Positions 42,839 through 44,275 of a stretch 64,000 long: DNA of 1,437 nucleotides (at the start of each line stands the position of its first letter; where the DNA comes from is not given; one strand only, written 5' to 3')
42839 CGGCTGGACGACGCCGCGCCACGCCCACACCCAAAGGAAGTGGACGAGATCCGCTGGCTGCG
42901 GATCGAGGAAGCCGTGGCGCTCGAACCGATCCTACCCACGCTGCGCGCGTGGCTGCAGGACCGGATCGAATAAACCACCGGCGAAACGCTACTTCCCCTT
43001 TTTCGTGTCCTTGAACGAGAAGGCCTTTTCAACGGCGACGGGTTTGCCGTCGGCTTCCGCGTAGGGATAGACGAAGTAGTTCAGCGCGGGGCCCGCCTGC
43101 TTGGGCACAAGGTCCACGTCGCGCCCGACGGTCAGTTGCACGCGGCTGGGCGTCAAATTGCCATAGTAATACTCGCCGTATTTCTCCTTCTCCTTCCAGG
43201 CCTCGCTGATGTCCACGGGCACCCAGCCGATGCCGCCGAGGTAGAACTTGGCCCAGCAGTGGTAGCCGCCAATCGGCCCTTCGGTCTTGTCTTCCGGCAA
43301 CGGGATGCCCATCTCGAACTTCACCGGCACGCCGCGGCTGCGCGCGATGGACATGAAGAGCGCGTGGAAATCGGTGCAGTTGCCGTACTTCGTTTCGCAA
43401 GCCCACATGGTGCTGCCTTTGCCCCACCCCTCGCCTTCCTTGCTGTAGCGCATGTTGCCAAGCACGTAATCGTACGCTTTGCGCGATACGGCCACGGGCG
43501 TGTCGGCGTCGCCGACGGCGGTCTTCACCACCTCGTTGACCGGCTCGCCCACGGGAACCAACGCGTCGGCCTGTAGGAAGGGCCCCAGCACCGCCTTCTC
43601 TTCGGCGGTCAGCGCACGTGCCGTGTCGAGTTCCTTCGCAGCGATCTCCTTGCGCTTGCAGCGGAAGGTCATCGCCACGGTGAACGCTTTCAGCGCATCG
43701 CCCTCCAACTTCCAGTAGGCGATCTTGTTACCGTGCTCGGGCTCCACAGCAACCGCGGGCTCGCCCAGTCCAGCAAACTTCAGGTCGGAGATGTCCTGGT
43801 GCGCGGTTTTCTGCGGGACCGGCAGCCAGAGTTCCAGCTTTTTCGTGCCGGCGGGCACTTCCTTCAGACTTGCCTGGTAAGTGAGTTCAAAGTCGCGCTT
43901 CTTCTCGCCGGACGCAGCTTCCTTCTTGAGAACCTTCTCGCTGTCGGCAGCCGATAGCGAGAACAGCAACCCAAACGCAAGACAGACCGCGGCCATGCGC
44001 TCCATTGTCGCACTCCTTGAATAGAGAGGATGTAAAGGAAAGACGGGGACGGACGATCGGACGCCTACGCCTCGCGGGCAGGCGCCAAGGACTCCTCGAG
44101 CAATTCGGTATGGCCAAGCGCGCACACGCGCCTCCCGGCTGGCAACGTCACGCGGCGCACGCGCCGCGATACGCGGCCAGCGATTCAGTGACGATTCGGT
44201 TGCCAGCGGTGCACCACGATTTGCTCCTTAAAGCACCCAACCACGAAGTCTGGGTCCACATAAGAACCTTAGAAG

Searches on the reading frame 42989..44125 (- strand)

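Call 47: search_protein_families(library=pfam, proteins=[window:42989-44125:-], max_evalue=0.00001)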
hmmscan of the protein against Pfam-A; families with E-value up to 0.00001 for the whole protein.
window:42989-44125:- (378 aa): 1 family
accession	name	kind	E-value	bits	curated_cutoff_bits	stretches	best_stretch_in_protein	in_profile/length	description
PF01841.26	Transglut_core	-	1.1e-21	77.5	23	1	201-305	5-107/108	Transglutaminase-like superfamily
